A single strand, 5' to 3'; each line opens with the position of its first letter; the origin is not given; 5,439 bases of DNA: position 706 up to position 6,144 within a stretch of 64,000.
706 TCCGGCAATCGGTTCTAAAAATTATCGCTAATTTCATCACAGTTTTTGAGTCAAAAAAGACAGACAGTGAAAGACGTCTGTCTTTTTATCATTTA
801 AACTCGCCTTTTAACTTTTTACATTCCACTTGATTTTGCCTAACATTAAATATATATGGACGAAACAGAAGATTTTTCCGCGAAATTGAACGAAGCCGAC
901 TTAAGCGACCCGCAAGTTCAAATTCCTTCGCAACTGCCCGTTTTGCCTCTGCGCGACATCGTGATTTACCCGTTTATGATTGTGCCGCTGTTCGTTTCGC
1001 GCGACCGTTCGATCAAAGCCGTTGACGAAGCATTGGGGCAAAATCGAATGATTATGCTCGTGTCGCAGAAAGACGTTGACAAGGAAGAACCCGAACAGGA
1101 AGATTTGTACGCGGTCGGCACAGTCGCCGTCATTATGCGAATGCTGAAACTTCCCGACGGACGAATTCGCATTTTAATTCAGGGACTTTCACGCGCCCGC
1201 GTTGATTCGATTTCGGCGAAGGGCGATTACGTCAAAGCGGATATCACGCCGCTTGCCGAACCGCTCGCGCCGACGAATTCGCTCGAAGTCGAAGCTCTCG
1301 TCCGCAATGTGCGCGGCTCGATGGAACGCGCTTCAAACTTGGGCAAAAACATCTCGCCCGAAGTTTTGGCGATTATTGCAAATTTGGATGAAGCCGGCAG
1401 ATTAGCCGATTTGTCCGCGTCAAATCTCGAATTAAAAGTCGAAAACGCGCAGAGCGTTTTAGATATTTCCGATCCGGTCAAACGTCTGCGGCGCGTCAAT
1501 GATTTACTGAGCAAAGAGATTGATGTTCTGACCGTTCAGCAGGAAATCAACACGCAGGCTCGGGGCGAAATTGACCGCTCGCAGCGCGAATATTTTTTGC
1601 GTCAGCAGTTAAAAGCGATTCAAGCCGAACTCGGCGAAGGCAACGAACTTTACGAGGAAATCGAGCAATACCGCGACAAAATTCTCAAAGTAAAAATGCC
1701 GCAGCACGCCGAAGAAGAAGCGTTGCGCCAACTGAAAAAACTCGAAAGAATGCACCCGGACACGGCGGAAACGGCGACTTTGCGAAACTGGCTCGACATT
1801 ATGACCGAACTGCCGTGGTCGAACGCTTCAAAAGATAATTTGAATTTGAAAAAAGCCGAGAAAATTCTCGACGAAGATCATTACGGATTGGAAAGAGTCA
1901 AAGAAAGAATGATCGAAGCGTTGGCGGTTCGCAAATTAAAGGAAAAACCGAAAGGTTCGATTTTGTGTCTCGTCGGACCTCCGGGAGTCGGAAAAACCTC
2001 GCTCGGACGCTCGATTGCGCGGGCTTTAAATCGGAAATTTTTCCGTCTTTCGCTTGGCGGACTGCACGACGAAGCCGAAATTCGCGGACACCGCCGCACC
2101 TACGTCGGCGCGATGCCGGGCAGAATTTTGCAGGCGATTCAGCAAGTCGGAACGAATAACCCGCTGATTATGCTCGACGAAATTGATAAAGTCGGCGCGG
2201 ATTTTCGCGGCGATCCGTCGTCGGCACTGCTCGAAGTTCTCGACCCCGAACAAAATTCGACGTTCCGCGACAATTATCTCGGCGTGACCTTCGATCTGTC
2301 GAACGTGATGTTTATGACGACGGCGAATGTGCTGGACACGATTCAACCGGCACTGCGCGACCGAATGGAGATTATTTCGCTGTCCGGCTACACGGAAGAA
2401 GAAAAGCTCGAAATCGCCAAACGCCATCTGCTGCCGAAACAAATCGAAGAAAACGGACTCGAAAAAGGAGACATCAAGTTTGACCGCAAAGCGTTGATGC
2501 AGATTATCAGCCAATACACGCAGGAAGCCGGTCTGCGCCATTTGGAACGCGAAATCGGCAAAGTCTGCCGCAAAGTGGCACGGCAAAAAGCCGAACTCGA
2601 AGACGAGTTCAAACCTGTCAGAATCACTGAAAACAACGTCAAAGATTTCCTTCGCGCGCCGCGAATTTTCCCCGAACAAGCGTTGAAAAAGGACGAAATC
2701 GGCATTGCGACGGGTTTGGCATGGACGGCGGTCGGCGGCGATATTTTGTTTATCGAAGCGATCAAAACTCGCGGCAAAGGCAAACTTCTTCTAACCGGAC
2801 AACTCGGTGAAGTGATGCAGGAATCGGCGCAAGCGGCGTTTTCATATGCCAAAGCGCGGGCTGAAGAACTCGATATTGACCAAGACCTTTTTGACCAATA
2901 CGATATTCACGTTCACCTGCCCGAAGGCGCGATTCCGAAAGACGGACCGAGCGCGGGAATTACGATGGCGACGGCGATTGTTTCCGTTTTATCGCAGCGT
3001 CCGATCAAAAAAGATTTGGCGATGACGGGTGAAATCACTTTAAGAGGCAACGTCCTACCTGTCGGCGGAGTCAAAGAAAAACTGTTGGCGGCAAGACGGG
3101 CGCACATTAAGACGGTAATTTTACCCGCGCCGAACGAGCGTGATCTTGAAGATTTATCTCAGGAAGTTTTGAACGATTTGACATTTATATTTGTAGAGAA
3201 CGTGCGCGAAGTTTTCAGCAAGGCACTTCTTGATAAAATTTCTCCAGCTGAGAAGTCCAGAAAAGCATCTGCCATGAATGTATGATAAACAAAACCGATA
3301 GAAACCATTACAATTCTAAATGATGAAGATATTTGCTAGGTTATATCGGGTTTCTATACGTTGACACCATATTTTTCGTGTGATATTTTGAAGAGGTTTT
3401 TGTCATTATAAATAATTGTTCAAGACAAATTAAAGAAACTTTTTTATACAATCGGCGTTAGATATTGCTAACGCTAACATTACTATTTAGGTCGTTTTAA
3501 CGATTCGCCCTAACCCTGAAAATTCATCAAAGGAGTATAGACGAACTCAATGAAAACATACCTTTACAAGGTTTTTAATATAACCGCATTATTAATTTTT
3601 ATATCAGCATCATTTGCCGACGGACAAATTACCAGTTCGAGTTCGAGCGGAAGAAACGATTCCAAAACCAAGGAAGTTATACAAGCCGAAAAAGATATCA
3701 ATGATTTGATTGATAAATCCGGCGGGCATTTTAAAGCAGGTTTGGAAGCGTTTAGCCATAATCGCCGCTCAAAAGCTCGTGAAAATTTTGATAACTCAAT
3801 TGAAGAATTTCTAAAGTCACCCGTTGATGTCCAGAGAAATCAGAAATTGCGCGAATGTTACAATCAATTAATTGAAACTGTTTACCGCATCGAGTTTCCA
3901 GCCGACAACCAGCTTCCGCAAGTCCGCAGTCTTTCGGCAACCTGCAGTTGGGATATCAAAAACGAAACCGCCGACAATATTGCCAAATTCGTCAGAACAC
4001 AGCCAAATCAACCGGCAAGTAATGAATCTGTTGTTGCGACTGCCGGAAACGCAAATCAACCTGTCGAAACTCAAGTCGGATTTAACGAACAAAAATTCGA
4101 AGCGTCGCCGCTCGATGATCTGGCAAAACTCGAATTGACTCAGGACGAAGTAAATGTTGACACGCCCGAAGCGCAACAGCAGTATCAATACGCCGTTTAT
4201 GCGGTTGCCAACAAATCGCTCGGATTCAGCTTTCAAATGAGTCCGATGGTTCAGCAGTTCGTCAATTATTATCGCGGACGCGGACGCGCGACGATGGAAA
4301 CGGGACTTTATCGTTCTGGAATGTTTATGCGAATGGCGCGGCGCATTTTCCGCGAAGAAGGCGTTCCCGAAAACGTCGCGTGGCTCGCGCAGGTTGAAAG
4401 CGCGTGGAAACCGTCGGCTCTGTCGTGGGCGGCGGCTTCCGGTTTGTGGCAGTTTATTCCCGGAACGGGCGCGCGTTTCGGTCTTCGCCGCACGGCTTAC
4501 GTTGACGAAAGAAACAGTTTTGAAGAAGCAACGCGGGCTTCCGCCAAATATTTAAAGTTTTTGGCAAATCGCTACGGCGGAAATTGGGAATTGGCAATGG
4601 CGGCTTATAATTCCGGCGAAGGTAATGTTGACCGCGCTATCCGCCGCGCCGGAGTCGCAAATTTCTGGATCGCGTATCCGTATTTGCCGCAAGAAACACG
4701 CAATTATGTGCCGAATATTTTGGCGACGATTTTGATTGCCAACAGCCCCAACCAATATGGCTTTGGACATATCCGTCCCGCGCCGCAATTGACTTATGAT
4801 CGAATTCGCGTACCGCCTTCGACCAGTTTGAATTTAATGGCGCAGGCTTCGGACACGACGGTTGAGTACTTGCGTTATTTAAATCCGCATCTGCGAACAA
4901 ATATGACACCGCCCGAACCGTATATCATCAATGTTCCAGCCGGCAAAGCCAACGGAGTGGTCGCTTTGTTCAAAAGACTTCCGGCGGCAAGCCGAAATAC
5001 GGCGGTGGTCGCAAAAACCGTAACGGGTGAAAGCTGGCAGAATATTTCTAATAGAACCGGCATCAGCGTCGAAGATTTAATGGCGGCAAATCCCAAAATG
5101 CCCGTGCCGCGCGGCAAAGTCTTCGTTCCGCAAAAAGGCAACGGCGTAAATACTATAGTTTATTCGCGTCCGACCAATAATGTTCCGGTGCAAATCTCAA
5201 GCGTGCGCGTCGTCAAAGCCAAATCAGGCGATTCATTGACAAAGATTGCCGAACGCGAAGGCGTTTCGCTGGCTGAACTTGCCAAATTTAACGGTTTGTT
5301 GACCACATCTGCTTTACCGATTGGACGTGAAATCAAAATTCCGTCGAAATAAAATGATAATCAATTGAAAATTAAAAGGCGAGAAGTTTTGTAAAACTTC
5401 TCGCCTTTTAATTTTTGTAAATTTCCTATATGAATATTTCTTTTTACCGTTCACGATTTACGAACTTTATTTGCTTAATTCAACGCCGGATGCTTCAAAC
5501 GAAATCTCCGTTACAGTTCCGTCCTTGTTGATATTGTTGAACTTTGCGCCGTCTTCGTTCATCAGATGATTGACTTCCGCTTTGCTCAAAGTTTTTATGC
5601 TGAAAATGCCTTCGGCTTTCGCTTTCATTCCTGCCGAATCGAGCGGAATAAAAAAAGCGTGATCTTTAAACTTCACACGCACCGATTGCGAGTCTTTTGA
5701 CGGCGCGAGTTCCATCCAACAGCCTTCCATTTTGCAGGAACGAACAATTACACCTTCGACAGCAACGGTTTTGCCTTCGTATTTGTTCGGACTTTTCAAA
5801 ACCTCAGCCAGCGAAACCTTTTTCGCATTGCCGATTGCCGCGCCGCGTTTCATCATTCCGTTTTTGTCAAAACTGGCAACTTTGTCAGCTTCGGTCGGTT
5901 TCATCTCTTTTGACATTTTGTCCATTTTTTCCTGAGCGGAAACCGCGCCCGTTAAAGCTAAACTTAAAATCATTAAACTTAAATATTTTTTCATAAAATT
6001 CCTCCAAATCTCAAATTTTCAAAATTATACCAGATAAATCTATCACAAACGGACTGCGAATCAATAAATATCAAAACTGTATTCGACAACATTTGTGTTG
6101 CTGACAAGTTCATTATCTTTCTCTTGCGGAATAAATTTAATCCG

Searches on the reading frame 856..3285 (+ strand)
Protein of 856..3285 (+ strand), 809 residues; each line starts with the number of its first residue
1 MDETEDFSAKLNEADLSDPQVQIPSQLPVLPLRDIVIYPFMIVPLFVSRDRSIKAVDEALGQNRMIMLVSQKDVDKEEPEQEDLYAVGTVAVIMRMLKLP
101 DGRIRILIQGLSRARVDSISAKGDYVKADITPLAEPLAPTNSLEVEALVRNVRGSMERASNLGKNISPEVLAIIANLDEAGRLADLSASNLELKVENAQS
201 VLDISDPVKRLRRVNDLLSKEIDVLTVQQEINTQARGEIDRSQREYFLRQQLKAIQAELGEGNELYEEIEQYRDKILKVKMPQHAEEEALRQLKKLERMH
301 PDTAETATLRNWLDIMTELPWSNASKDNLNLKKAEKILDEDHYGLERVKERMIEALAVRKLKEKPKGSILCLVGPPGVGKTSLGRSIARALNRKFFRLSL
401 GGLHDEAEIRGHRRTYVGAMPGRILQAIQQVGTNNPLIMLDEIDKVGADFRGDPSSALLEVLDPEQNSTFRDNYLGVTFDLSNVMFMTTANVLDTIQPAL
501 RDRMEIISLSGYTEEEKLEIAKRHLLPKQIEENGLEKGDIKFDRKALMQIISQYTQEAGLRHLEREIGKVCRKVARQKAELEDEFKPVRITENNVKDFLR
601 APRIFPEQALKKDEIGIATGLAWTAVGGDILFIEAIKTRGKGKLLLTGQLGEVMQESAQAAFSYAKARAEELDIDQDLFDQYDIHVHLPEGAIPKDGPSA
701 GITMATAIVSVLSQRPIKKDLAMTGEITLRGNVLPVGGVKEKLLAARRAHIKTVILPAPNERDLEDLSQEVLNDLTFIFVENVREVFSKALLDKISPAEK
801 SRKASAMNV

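Call 57: search_protein_families(library=pfam, proteins=[window:856-3285:+], max_evalue=0.0001)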
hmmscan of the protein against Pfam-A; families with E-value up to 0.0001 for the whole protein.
window:856-3285:+ (809 aa): 9 families
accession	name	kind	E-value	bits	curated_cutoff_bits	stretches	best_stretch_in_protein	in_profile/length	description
PF05362.19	Lon_C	-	4.3e-89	297.9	21.1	1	590-792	2-204/205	Lon protease (S16) C-terminal proteolytic domain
PF02190.22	LON_substr_bdg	-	4.8e-51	173.9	28.7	1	27-220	2-200/200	ATP-dependent protease La (LON) substrate-binding domain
PF00004.35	AAA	-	1.5e-25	90.6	21.2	1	370-508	1-127/131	ATPase family associated with various cellular activities (AAA)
PF22667.2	Lon_lid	-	8e-21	73.9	27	1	531-582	1-52/57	Lon protease AAA+ ATPase lid domain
PF13541.12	ChlI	-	5.2e-10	39.7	27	1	638-760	6-121/121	Subunit ChlI of Mg-chelatase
PF07728.20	AAA_5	-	1.1e-09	38.9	22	1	370-504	2-139/139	AAA domain (dynein-related subfamily)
PF13191.12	AAA_16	-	4e-05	24.6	32.6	0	352-394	8-51/167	AAA ATPase domain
PF07724.20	AAA_2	-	4.5e-05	24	27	0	365-493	2-126/166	AAA domain (Cdc48 subfamily)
PF13401.12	AAA_22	-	6.5e-05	23.7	27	0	368-447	6-97/130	AAA domain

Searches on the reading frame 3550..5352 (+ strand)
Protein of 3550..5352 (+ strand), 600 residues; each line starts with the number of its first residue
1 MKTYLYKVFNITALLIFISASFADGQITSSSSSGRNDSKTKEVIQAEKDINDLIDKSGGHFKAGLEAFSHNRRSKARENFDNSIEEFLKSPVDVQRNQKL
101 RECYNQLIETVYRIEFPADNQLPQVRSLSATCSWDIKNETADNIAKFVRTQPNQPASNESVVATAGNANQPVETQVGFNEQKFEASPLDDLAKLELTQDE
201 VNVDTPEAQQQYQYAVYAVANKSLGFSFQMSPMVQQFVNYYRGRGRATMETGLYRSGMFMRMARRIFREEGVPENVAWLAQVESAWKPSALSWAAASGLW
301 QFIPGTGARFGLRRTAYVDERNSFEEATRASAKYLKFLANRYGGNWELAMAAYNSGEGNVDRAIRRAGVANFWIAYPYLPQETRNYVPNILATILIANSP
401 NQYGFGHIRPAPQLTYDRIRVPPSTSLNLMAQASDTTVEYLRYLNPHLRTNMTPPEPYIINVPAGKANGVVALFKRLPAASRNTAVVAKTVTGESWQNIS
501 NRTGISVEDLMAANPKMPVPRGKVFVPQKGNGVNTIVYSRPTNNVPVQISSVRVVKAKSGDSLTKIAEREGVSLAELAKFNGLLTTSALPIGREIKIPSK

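Call 57: search_protein_families(library=pfam, proteins=[window:3550-5352:+], max_evalue=0.0001)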
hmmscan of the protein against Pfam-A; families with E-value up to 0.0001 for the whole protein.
window:3550-5352:+ (600 aa): 2 families
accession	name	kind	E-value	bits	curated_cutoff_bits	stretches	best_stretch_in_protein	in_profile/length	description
PF01464.25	SLT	-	9.3e-24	83.7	21.3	1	271-371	12-112/117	Transglycosylase SLT domain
PF01476.26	LysM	-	5.6e-15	55.5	20.9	1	558-598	4-43/43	LysM domain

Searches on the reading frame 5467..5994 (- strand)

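Call 57: search_protein_families(library=pfam, proteins=[window:5467-5994:-], max_evalue=0.0001)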
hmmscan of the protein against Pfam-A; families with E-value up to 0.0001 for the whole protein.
window:5467-5994:- (175 aa): 1 family
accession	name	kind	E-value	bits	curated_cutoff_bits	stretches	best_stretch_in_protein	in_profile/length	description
PF16267.10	DUF4920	-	1.8e-16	60.4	25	1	76-149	12-84/87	Domain of unknown function (DUF4920)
